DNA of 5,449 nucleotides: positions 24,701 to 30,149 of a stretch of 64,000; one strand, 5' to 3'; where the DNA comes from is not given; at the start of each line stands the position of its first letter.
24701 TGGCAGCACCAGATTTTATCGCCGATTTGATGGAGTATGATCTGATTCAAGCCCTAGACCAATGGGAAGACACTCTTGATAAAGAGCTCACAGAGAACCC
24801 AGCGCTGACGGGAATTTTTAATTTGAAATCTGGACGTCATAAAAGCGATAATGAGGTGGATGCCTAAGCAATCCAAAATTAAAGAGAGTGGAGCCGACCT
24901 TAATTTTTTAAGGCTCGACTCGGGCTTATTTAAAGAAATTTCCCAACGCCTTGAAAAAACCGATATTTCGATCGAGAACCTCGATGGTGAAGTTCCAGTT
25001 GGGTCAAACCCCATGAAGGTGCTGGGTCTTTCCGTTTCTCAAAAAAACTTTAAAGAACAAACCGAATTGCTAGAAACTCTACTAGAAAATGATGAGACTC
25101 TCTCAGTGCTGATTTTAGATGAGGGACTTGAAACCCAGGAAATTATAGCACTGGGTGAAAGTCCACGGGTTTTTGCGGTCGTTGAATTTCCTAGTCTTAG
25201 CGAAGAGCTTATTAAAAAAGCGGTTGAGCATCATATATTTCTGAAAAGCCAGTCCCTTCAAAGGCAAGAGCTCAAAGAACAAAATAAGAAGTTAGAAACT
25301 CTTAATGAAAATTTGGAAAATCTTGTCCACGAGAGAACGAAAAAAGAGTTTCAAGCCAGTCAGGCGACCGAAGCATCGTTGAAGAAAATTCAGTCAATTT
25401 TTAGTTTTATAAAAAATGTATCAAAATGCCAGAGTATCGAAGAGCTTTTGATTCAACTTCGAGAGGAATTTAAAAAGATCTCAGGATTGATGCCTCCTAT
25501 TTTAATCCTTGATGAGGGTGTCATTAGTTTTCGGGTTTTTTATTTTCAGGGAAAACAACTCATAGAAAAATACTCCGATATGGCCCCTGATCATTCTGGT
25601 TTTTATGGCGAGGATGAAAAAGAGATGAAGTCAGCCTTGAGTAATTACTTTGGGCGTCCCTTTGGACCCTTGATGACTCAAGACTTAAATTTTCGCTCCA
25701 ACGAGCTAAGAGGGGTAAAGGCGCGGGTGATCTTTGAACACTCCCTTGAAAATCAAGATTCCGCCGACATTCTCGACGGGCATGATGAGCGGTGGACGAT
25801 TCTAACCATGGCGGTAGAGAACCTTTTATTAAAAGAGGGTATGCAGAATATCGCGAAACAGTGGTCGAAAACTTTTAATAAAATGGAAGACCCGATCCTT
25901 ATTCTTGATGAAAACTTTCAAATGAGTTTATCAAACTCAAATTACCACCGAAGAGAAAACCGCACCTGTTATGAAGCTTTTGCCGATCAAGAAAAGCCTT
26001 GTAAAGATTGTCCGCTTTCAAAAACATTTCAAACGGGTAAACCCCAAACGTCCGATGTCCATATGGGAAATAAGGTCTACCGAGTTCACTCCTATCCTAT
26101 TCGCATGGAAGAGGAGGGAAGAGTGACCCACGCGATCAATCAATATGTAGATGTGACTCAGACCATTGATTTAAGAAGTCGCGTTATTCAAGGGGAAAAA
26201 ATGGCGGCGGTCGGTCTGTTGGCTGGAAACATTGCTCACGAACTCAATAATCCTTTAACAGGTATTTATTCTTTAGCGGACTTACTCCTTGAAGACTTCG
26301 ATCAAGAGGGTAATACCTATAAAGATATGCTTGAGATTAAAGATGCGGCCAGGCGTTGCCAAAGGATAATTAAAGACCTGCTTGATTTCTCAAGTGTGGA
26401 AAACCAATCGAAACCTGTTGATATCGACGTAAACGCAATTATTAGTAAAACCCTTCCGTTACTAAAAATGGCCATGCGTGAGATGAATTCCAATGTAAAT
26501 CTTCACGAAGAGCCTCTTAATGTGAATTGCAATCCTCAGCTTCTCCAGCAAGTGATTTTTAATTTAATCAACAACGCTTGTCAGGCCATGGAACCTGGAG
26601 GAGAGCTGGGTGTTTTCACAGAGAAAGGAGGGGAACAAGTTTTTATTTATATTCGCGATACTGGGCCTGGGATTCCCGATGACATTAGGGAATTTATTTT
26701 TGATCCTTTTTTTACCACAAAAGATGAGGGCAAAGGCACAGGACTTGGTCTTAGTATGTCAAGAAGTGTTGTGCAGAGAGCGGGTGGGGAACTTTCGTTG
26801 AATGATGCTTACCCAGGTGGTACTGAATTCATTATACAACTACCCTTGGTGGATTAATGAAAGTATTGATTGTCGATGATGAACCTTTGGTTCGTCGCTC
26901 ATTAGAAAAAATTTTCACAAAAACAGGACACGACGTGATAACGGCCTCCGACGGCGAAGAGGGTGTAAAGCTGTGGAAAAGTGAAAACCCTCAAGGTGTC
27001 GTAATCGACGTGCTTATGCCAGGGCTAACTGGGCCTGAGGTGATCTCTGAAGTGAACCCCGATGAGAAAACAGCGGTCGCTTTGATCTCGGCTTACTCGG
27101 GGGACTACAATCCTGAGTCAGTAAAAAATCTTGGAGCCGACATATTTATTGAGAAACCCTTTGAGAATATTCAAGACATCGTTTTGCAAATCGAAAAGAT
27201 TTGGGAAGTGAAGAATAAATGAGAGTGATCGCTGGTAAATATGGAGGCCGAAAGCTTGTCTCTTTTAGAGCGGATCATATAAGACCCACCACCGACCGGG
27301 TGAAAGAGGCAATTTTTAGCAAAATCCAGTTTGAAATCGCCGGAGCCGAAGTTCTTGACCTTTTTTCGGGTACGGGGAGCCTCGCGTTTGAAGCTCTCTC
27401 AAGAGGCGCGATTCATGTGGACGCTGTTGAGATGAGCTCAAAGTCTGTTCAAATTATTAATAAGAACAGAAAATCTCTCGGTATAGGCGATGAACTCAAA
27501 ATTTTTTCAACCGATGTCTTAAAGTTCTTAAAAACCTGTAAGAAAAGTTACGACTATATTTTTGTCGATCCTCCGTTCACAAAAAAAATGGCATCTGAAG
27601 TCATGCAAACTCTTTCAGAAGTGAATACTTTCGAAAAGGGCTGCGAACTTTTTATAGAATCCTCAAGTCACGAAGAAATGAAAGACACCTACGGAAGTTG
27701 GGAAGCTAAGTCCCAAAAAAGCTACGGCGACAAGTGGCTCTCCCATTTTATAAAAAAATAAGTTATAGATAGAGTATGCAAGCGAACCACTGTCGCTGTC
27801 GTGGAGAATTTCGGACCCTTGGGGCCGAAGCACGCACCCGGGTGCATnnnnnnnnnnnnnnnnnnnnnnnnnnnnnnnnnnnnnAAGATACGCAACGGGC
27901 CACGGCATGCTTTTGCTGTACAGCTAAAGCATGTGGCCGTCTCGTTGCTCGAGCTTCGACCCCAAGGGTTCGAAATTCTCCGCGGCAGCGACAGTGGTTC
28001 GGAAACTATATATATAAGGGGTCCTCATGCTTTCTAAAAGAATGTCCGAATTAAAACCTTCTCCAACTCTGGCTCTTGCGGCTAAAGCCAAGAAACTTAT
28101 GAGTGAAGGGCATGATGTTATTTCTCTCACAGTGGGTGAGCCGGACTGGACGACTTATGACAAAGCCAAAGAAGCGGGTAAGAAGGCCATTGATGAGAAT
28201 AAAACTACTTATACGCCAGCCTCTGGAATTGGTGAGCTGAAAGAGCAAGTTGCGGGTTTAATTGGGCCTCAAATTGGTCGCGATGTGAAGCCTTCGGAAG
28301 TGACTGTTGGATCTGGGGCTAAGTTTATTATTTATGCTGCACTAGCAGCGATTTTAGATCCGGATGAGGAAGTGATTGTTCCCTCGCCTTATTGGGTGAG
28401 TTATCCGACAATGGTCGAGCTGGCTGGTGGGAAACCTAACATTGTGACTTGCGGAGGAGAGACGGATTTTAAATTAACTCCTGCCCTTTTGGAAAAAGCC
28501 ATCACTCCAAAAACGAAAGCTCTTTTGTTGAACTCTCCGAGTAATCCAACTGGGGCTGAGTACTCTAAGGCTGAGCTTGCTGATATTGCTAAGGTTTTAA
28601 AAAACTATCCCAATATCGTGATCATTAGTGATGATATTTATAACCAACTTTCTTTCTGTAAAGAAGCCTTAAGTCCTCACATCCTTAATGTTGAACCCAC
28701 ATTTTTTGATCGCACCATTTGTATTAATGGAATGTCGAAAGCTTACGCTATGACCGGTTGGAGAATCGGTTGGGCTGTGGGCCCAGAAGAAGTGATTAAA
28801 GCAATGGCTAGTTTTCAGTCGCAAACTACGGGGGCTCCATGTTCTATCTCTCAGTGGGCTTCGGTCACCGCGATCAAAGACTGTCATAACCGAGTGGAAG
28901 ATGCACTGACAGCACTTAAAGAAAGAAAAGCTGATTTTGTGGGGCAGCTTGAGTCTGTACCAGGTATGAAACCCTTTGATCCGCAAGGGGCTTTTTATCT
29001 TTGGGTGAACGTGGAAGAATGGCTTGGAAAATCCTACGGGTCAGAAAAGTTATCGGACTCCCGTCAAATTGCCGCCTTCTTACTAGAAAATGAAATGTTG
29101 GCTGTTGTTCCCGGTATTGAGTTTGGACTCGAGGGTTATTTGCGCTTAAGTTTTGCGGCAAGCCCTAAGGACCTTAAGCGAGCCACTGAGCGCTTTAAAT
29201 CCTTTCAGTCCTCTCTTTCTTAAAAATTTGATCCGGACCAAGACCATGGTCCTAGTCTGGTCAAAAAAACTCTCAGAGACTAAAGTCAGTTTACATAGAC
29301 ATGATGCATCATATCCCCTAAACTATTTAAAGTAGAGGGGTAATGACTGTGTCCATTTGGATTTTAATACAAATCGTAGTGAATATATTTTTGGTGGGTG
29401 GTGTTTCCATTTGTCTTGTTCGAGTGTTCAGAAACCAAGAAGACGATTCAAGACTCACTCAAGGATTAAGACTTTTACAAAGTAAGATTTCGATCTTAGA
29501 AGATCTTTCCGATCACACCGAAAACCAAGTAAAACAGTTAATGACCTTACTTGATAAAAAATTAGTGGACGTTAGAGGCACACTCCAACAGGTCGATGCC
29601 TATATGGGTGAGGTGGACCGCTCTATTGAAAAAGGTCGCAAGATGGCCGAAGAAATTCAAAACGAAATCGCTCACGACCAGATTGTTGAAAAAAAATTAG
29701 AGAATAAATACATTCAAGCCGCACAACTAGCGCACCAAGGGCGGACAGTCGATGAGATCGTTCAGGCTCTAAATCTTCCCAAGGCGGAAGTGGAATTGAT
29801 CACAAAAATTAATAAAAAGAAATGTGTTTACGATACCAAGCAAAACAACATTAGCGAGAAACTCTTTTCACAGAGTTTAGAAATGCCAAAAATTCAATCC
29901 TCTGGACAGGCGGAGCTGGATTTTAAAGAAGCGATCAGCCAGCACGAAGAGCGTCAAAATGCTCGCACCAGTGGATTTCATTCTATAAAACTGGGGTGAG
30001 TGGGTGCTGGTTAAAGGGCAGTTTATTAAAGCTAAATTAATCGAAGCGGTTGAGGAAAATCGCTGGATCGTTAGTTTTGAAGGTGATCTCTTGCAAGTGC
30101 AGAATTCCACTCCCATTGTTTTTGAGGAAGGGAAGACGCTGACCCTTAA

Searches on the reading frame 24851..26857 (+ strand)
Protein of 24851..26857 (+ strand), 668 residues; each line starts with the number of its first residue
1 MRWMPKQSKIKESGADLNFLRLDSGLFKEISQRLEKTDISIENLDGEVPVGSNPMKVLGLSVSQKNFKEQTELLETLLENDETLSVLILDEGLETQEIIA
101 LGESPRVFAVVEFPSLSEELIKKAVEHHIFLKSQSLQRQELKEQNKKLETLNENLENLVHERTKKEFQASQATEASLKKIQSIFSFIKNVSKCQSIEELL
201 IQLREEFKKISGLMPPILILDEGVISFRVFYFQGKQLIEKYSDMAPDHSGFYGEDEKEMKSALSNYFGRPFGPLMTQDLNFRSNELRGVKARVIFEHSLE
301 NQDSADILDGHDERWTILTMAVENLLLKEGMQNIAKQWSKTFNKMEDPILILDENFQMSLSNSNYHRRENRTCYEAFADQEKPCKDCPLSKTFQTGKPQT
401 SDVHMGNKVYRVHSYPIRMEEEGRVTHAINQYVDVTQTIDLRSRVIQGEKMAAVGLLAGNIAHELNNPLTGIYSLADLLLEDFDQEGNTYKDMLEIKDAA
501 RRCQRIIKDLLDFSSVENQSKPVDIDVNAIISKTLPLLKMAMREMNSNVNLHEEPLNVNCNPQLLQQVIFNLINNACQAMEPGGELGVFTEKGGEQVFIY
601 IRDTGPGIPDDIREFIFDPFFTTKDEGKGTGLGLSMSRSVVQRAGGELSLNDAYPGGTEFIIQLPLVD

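Call 9: search_protein_families(library=pfam, proteins=[window:24851-26857:+], max_evalue=0.001)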
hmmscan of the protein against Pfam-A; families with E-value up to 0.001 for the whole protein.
window:24851-26857:+ (668 aa): 2 families
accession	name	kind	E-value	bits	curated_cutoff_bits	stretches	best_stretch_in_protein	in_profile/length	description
PF02518.31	HATPase_c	-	5.6e-25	88.4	26.4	1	562-666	3-109/111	Histidine kinase-, DNA gyrase B-, and HSP90-like ATPase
PF00512.31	HisKA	-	1.3e-13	51.2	26.9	1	456-518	4-65/66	His Kinase A (phospho-acceptor) domain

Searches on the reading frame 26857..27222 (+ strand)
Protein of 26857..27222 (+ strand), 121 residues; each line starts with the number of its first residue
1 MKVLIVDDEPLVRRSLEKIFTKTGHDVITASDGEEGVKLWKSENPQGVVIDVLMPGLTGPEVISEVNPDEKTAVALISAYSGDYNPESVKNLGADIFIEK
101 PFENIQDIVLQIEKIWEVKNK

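Call 10: search_protein_families(library=pfam, proteins=[window:26857-27222:+], max_evalue=1)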
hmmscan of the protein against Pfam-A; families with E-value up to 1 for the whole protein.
window:26857-27222:+ (121 aa): 1 family
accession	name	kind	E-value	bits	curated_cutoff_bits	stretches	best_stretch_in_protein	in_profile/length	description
PF00072.30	Response_reg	-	7.5e-22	78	30.2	1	3-108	1-106/111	Response regulator receiver domain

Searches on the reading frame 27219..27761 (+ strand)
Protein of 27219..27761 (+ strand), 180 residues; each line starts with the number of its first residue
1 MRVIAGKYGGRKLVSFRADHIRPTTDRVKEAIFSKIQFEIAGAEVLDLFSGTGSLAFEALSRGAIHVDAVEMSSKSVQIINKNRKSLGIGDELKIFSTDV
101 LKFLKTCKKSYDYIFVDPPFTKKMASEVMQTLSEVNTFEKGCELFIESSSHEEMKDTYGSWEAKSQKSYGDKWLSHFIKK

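Call 10: search_protein_families(library=pfam, proteins=[window:27219-27761:+], max_evalue=1)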
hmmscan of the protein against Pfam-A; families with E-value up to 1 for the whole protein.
window:27219-27761:+ (180 aa): 16 families
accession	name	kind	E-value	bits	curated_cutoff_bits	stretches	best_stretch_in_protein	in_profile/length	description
PF03602.21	Cons_hypoth95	-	1.2e-49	168.8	24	1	1-175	1-179/182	Conserved hypothetical protein 95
PF05175.20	MTS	-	9.2e-10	38.9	23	1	33-148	24-140/170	Methyltransferase small domain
PF13847.12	Methyltransf_31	-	7.4e-09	35.9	27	1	42-155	4-119/145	Methyltransferase domain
PF09445.16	Methyltransf_15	-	2.8e-06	27.5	22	1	45-120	4-81/165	RNA cap guanine-N2 methyltransferase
PF13649.12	Methyltransf_25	-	3.4e-06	28.1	27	1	45-121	1-75/97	Methyltransferase domain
PF01170.24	UPF0020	-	3.3e-05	24.1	22.3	1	64-128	76-139/197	RMKL-like, methyltransferase domain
PF10672.15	Methyltrans_SAM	-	0.00028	20.7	27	1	37-125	119-210/286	S-adenosylmethionine-dependent methyltransferase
PF02086.21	MethyltransfD12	-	0.00082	19.6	22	1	29-67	5-48/253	D12 class N6 adenine-specific DNA methyltransferase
PF02005.22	TRM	-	0.0017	18.1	27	1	43-118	51-128/376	N2,N2-dimethylguanosine tRNA methyltransferase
PF06325.19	PrmA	-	0.0018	18.3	22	1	41-112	161-228/296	Ribosomal protein L11 methyltransferase (PrmA)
PF02475.24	TRM5-TYW2_MTfase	-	0.005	17.2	28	1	42-126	37-121/164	TRM5/TYW2 methyltransferase domain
PF01093.22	Clusterin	-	0.0059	16.1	23.6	1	44-158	218-340/430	Clusterin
PF10237.15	N6-adenineMlase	-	0.0068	16.6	23.2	1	102-136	80-111/166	Probable N6-adenine methyltransferase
PF01564.23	Spermine_synth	-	0.012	15.6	22.9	1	66-125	44-106/186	Spermine/spermidine synthase domain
PF01189.24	Methyltr_RsmB-F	-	0.014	15.5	27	1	60-121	29-90/199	16S rRNA methyltransferase RsmB/F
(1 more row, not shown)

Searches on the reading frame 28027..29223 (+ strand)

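Call 9: search_protein_families(library=pfam, proteins=[window:28027-29223:+], max_evalue=0.001)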
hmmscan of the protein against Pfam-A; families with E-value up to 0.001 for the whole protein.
window:28027-29223:+ (398 aa): 2 families
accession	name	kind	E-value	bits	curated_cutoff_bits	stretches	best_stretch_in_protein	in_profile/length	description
PF00155.27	Aminotran_1_2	-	6e-67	226.8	19.7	1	30-390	2-361/361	Aminotransferase class I and II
PF01041.23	DegT_DnrJ_EryC1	-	5e-07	29.7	19.8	1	92-167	43-117/360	DegT/DnrJ/EryC1/StrS aminotransferase family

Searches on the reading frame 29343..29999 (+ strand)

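Call 9: search_protein_families(library=pfam, proteins=[window:29343-29999:+], max_evalue=0.001)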
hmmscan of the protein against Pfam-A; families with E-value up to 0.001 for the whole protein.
window:29343-29999:+ (218 aa): 1 family
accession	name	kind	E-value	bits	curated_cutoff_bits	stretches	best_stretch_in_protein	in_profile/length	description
PF10975.14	DUF2802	-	2.8e-10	40.7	33.5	1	101-157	23-67/68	Protein of unknown function (DUF2802)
